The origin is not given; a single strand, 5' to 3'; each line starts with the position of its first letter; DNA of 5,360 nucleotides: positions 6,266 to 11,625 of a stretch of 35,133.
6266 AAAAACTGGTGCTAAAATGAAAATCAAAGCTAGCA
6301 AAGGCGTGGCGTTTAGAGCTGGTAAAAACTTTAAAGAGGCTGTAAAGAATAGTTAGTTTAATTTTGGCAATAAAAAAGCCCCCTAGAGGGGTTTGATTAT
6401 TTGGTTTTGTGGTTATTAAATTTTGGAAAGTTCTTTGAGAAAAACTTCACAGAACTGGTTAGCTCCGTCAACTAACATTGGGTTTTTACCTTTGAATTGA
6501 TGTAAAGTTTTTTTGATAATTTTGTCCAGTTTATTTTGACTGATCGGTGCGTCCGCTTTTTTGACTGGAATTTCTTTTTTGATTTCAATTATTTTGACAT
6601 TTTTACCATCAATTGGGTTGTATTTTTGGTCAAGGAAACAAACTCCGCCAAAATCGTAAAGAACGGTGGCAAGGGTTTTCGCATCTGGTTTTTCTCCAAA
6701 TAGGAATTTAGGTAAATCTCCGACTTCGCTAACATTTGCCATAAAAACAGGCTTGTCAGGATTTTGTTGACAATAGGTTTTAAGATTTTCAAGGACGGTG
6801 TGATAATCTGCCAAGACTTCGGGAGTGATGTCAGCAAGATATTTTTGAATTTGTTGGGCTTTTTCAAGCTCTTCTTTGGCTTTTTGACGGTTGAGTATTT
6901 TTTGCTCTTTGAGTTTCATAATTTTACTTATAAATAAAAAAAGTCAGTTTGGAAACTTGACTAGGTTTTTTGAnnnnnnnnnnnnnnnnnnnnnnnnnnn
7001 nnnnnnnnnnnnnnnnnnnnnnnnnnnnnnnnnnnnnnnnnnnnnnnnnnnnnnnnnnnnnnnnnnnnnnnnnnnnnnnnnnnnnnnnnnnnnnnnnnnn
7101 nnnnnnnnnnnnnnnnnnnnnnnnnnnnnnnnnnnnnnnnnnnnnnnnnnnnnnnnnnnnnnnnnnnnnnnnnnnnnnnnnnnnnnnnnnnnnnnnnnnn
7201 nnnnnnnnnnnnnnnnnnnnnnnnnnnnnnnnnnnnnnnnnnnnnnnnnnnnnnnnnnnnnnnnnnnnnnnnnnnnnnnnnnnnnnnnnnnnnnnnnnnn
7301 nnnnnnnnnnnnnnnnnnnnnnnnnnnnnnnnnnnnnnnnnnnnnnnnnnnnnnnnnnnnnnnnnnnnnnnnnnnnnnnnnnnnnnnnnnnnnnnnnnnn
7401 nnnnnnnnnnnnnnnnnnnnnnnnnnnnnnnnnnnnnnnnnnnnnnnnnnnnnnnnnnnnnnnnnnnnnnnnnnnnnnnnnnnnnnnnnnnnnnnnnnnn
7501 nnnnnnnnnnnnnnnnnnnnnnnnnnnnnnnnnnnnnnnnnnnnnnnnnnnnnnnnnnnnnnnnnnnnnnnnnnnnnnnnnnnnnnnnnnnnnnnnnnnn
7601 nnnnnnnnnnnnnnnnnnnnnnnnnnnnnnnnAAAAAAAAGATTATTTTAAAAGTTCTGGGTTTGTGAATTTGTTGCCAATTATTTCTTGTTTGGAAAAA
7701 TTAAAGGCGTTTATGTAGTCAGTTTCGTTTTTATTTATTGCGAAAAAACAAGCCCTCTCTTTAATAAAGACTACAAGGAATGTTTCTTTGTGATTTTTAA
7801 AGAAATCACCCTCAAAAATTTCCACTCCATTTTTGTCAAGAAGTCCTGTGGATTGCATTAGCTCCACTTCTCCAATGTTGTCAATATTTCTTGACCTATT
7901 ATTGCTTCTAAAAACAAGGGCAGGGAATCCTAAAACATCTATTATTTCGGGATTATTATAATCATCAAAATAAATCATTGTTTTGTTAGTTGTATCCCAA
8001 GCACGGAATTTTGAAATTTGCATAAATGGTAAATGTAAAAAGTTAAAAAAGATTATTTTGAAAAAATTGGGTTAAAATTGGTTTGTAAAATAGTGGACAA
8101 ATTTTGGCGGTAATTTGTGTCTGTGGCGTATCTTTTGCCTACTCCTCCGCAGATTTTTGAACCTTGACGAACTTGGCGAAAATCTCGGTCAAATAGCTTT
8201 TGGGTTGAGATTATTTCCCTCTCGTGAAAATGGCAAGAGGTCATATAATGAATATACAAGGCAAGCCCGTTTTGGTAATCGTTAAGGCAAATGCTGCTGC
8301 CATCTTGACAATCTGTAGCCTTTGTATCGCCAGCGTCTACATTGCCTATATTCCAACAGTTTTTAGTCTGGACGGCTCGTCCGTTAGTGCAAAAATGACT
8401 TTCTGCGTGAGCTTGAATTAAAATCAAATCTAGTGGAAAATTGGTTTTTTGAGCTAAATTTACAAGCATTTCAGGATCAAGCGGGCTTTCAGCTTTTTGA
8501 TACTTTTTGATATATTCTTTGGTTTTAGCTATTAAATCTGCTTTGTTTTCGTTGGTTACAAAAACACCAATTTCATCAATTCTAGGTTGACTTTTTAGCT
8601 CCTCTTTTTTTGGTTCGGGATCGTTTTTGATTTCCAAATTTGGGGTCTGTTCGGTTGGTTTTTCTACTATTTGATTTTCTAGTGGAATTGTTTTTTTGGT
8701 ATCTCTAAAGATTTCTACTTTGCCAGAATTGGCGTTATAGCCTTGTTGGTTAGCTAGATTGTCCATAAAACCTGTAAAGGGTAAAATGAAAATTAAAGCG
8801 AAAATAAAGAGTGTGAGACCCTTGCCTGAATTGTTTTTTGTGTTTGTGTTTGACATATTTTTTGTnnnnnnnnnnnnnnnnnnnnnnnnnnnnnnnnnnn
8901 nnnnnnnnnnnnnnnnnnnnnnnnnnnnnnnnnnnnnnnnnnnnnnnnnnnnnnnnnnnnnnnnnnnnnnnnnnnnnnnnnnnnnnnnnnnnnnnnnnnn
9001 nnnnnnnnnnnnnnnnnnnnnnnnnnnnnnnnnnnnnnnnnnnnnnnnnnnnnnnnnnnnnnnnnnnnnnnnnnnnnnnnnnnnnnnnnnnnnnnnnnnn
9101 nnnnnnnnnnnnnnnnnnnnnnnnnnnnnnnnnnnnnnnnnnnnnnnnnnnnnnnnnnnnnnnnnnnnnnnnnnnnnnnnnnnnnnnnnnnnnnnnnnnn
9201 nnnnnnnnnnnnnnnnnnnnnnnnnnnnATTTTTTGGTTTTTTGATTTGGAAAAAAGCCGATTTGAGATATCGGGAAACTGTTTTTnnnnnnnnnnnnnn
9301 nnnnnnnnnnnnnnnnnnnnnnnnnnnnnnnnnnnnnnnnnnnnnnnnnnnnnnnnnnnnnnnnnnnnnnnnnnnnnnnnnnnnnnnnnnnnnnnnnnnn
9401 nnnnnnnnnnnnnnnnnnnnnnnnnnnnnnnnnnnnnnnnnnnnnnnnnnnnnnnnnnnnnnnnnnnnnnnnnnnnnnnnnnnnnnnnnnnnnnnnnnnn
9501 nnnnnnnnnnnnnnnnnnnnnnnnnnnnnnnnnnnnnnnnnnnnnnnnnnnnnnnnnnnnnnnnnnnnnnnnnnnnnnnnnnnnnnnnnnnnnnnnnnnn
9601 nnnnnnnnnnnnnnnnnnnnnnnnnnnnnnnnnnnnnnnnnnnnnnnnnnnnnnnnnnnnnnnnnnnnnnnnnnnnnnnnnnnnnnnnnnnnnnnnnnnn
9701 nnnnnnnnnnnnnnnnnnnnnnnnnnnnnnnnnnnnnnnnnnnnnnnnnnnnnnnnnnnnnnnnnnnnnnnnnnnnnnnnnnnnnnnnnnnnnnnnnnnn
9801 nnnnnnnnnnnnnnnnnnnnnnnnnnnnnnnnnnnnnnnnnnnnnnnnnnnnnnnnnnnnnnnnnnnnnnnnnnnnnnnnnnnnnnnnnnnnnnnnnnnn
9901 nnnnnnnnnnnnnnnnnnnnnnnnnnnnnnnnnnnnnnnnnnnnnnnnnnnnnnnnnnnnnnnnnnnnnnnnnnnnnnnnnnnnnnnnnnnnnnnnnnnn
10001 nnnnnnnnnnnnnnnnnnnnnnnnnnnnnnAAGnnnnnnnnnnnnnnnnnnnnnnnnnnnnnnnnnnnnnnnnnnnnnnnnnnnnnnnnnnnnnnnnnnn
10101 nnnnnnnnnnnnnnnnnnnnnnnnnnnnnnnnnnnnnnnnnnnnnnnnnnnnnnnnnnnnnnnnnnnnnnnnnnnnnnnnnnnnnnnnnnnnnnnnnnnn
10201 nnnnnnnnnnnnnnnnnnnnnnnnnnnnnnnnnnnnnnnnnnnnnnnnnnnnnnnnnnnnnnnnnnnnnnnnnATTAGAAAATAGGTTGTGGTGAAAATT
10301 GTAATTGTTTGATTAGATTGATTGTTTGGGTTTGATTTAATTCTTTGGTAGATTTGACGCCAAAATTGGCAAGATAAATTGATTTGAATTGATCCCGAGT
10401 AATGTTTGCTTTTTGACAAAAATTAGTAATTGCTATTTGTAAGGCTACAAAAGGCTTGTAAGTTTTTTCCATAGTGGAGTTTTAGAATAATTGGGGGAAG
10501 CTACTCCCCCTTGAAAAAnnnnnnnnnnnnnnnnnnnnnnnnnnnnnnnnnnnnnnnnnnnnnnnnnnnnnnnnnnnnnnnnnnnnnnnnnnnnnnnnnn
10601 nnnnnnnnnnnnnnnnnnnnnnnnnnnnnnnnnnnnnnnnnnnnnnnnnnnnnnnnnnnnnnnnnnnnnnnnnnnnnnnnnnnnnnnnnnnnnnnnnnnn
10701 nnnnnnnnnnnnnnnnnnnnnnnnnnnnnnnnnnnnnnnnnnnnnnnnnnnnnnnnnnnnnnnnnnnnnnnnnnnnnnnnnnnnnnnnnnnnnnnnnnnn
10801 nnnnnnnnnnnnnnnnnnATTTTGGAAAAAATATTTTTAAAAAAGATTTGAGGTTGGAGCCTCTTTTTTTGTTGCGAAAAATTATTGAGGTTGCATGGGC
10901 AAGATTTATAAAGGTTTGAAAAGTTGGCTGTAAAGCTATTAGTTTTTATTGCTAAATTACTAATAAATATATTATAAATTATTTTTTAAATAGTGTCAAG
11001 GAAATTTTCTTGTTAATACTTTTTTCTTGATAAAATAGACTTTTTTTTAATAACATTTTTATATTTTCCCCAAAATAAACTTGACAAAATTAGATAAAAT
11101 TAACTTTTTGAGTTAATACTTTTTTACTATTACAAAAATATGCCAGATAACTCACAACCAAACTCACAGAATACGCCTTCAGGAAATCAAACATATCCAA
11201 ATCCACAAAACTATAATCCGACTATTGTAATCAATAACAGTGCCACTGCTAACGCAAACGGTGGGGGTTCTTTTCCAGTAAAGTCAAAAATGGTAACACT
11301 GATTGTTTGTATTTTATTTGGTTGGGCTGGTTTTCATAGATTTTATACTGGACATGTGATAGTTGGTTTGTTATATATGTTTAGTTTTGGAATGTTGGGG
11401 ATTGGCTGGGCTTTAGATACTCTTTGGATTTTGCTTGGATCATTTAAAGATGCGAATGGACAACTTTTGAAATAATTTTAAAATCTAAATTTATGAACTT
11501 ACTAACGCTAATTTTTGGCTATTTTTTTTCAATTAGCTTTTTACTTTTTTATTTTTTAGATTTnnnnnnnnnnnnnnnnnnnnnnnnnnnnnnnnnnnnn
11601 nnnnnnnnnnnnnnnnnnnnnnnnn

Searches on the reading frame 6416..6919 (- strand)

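Call 24: search_protein_families(library=phrogs, proteins=[window:6416-6919:-], max_evalue=0.001)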
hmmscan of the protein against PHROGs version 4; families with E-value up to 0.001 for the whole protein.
window:6416-6919:- (167 aa): 0 families

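Call 42: search_protein_families(library=pfam, proteins=[window:6416-6919:-], max_evalue=0.01)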
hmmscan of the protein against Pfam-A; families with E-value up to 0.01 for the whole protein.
window:6416-6919:- (167 aa): 1 family
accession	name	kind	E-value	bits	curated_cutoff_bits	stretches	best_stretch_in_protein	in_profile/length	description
PF14327.11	CSTF2_hinge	-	0.0043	17.9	27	0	14-56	8-47/81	Hinge domain of cleavage stimulation factor subunit 2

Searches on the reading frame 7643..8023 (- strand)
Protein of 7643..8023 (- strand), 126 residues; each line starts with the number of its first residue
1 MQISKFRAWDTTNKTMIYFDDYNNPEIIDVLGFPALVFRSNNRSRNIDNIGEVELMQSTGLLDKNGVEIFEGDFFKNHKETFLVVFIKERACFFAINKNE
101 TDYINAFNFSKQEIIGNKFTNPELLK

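Call 24: search_protein_families(library=phrogs, proteins=[window:7643-8023:-], max_evalue=0.001)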
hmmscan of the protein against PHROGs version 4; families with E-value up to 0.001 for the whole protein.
window:7643-8023:- (126 aa): 5 families
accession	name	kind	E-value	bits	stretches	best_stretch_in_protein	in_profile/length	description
phrog_98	-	unknown function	5.9e-28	98.8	1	1-126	25-151/208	-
phrog_9246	-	unknown function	2e-11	45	1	3-78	2-76/82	-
phrog_24347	-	unknown function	1.5e-07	31.9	1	4-125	133-241/245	-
phrog_8684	-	unknown function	5.7e-07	30.6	1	41-102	47-107/164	-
phrog_9107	-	unknown function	0.00016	22.3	1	5-76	10-80/209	-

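Call 42: search_protein_families(library=pfam, proteins=[window:7643-8023:-], max_evalue=0.01)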
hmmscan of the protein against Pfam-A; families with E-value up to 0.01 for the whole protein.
window:7643-8023:- (126 aa): 1 family
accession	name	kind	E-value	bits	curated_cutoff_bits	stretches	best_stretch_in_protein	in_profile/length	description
PF09643.15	YopX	-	3.9e-22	79.1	22.4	1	5-126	1-128/128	YopX protein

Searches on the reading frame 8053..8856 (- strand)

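Call 24: search_protein_families(library=phrogs, proteins=[window:8053-8856:-], max_evalue=0.001)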
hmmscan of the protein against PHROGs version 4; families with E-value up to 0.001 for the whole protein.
window:8053-8856:- (267 aa): 0 families

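Call 42: search_protein_families(library=pfam, proteins=[window:8053-8856:-], max_evalue=0.01)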
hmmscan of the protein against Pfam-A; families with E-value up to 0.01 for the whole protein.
window:8053-8856:- (267 aa): 1 family
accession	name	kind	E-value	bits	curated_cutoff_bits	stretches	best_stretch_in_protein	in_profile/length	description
PF01832.25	Glucosaminidase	-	2.3e-06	28.7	30.2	1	131-260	4-121/123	Mannosyl-glycoprotein endo-beta-N-acetylglucosaminidase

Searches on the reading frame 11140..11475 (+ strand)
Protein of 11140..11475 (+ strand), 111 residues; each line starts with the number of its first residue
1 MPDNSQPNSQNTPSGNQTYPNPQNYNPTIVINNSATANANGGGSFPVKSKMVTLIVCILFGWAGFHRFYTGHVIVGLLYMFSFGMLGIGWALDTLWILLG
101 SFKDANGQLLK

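Call 24: search_protein_families(library=phrogs, proteins=[window:11140-11475:+], max_evalue=0.001)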
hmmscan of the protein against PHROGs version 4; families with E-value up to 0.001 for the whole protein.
window:11140-11475:+ (111 aa): 6 families
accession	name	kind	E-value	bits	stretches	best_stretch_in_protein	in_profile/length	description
phrog_10292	-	unknown function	7.1e-12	46.4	1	47-110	34-114/136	-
phrog_10772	-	unknown function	2.1e-08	35.3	1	48-95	2-51/82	-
phrog_8793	-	unknown function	3.1e-07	31.8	1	48-96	2-50/81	-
phrog_22651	-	unknown function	2.8e-05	25.3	1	47-101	1-54/111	-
phrog_21924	-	unknown function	2.9e-05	25.3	1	17-91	25-93/132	-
phrog_10680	-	unknown function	8e-05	23.7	1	46-81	74-109/144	-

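Call 43: search_protein_families(library=pfam, proteins=[window:11140-11475:+], max_evalue=0.01)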
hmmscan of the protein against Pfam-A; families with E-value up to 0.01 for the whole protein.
window:11140-11475:+ (111 aa): 1 family
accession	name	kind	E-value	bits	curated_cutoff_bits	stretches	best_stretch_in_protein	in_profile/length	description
PF05154.21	TM2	-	1.6e-12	47.9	27.9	1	47-93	2-49/51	TM2 domain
